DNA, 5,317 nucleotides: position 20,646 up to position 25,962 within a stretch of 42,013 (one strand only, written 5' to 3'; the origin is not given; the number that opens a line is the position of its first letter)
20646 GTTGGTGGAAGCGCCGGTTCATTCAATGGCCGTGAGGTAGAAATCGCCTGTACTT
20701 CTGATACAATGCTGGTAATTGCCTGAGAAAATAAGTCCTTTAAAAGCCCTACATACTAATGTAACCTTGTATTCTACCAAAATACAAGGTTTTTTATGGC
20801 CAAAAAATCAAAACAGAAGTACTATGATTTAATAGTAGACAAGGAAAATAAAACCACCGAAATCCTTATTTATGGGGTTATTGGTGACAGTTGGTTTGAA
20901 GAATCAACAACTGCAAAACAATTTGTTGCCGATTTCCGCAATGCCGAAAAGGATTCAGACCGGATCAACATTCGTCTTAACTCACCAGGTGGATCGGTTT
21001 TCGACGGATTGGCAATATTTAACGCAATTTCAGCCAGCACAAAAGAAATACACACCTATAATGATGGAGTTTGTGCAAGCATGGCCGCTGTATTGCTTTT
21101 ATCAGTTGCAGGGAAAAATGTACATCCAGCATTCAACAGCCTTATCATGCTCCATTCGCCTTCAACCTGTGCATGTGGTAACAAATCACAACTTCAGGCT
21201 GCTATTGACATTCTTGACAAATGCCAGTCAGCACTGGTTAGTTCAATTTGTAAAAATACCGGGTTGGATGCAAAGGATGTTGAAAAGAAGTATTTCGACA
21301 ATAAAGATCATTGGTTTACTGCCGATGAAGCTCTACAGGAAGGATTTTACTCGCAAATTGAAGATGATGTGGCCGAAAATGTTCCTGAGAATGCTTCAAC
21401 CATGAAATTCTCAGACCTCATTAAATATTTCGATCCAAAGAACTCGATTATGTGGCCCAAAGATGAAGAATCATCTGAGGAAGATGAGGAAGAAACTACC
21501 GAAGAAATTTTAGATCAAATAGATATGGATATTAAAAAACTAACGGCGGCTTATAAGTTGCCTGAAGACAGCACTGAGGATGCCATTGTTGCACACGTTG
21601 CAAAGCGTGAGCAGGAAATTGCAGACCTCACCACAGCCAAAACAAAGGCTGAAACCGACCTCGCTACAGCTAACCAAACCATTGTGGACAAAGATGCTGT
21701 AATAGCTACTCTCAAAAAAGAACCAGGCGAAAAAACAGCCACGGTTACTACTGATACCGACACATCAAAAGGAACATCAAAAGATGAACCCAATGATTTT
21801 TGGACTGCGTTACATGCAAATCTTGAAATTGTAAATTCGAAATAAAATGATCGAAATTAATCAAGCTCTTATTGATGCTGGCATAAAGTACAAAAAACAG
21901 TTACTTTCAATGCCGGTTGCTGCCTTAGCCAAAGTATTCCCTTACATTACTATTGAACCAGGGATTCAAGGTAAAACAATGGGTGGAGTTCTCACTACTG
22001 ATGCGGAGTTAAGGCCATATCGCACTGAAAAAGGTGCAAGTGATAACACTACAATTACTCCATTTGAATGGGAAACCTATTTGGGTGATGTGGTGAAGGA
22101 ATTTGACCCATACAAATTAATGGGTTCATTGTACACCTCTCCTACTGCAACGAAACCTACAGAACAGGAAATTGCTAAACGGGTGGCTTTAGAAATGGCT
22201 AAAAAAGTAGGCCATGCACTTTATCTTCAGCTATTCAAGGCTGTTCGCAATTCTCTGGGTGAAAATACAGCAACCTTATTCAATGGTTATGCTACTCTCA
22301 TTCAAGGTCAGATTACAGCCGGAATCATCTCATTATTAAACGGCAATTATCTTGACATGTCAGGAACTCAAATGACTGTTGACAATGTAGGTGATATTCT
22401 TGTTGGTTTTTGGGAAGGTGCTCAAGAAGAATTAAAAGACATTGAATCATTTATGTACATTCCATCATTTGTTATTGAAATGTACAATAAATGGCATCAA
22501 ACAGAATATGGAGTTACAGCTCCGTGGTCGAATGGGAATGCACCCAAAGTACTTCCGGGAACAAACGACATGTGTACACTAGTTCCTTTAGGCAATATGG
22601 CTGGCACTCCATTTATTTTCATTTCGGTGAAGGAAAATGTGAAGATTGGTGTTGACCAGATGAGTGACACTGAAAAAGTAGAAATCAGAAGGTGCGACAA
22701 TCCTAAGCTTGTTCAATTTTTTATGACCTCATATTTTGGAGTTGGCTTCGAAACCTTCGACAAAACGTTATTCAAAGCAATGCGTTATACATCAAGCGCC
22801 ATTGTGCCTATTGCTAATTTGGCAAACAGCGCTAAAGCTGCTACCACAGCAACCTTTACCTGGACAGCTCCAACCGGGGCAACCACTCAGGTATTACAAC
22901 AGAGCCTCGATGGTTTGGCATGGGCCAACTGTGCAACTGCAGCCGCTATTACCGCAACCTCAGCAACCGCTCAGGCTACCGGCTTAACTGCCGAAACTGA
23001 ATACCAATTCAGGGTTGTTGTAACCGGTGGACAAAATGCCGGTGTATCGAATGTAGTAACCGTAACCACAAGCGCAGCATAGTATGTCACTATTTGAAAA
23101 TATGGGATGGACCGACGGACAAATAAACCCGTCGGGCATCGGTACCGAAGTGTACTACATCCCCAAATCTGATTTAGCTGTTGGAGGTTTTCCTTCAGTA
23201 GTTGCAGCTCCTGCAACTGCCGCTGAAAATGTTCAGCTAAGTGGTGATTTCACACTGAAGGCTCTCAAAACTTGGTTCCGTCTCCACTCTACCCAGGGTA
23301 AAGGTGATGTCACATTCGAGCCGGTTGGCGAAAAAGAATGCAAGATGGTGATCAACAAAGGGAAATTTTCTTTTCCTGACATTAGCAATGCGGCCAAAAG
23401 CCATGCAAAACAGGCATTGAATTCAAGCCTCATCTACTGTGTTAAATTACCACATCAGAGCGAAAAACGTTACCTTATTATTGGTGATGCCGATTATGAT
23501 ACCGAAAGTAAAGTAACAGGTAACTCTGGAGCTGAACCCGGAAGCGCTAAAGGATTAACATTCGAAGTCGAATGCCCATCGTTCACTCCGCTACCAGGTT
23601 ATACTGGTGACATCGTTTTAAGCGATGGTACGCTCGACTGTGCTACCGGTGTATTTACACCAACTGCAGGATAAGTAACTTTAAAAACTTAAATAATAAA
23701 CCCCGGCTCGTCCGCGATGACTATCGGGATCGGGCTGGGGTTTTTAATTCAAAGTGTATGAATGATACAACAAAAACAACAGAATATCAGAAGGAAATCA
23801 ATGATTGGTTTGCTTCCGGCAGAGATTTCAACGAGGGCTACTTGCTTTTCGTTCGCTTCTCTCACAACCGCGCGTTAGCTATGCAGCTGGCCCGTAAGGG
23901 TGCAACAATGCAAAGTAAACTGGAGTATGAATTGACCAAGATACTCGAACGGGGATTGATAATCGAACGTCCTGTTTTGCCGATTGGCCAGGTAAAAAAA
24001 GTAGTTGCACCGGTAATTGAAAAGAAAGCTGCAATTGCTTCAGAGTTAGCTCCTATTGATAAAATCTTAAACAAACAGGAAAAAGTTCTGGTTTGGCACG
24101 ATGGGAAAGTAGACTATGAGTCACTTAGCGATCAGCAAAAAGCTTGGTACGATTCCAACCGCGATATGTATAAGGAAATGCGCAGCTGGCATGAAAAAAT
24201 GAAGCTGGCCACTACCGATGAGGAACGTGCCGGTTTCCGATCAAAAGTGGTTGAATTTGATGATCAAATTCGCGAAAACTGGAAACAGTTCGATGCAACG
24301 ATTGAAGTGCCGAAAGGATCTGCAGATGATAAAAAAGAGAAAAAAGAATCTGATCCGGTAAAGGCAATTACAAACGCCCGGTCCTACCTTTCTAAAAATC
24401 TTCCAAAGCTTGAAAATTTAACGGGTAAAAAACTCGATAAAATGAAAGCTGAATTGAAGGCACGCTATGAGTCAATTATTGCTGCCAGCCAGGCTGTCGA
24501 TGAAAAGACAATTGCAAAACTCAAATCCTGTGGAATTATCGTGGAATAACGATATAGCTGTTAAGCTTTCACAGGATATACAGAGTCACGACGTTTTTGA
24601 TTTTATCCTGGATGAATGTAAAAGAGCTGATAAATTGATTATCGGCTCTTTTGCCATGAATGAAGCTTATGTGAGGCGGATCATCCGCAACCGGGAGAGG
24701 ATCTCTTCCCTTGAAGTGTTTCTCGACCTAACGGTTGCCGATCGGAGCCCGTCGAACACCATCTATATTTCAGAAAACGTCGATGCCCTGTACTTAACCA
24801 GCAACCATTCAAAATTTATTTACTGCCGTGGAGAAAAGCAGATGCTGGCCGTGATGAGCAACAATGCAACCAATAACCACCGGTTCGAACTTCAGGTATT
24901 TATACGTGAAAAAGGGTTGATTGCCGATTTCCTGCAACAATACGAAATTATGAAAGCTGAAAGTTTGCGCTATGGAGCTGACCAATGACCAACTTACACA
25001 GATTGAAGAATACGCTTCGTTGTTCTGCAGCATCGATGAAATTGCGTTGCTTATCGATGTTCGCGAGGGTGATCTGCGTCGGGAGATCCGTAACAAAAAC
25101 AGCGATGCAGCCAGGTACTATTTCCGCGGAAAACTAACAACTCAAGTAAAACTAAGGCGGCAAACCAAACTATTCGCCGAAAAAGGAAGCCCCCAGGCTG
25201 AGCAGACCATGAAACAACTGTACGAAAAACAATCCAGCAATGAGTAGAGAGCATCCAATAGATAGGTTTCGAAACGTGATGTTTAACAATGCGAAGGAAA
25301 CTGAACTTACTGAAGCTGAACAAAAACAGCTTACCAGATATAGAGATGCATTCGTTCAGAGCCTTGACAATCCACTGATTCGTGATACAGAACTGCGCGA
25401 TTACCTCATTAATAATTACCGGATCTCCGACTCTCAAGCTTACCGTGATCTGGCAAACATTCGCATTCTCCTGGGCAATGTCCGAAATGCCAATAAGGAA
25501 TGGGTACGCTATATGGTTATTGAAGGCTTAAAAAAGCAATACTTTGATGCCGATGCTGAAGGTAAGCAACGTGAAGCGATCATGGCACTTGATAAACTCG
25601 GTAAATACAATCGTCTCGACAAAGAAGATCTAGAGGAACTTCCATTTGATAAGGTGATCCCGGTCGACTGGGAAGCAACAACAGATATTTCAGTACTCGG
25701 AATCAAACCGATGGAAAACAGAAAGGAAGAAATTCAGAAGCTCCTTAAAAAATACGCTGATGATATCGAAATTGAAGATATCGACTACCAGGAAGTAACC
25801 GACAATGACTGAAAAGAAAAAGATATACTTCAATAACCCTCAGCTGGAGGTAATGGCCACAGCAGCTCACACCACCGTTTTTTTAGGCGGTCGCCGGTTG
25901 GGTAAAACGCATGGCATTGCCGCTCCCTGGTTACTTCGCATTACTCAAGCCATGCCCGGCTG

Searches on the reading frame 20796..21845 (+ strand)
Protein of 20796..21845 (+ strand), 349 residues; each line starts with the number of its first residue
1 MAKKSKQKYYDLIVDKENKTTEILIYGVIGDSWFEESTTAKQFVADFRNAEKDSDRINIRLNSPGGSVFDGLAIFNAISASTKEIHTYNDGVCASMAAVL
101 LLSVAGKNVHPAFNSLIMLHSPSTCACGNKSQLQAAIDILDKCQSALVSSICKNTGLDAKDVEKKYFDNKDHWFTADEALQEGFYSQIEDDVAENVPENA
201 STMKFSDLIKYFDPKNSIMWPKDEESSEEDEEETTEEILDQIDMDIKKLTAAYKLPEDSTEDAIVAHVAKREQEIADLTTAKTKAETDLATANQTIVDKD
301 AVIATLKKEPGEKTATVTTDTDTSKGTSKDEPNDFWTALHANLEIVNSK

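Call 32: search_protein_families(library=pfam, max_evalue=0.001, proteins=[window:20796-21845:+])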
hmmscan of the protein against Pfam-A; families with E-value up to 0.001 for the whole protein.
window:20796-21845:+ (349 aa): 1 family
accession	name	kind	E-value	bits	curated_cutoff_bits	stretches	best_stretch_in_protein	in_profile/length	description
PF00574.28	CLP_protease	-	2.1e-27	96.6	20.2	1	39-188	29-178/182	Clp protease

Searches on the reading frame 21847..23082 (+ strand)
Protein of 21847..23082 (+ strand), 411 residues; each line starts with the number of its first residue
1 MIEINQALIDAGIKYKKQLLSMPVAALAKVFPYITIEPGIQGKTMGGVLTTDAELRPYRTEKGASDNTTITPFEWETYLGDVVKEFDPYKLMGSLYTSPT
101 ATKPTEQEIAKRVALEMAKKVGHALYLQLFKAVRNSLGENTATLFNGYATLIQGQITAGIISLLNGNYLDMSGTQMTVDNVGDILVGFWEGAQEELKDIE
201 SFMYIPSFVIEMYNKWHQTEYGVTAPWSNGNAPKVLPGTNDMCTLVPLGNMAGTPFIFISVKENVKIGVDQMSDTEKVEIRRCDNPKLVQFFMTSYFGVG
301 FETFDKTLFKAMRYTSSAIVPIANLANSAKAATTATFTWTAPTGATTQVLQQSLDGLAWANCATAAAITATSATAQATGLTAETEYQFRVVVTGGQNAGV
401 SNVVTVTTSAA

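Call 32: search_protein_families(library=pfam, max_evalue=0.001, proteins=[window:21847-23082:+])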
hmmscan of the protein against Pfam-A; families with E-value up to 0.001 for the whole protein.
window:21847-23082:+ (411 aa): 2 families
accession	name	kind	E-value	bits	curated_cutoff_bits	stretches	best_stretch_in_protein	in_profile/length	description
PF16656.11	Pur_ac_phosph_N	-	1.8e-05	25.6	30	1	326-408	7-93/93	Purple acid Phosphatase, N-terminal domain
PF00041.27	fn3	-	0.00043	20.9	25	0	324-405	5-82/84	Fibronectin type III domain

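Call 117: search_protein_families(library=phrogs, max_evalue=0.001, proteins=[window:21847-23079:+])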
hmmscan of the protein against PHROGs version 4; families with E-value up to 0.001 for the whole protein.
window:21847-23079:+ (411 aa): 1 family
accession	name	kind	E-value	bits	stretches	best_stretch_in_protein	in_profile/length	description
phrog_4971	-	tail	1.4e-07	32.1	1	319-410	192-281/283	major tail protein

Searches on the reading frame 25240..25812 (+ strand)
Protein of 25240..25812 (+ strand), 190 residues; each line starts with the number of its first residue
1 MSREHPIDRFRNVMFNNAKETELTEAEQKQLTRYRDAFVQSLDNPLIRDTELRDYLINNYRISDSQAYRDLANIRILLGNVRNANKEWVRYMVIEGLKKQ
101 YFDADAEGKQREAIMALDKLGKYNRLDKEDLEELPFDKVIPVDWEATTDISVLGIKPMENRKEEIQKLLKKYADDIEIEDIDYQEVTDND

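Call 81: search_protein_families(library=pfam, max_evalue=0.05, proteins=[window:25240-25812:+])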
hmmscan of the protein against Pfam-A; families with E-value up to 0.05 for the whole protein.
window:25240-25812:+ (190 aa): 1 family
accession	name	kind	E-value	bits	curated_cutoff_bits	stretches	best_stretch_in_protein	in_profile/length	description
PF19622.4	DUF6127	-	0.046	14.2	27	0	63-91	25-53/63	Family of unknown function (DUF6127)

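Call 117: search_protein_families(library=phrogs, max_evalue=0.001, proteins=[window:25240-25809:+])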
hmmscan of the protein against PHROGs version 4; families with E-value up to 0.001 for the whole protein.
window:25240-25809:+ (190 aa): 0 families
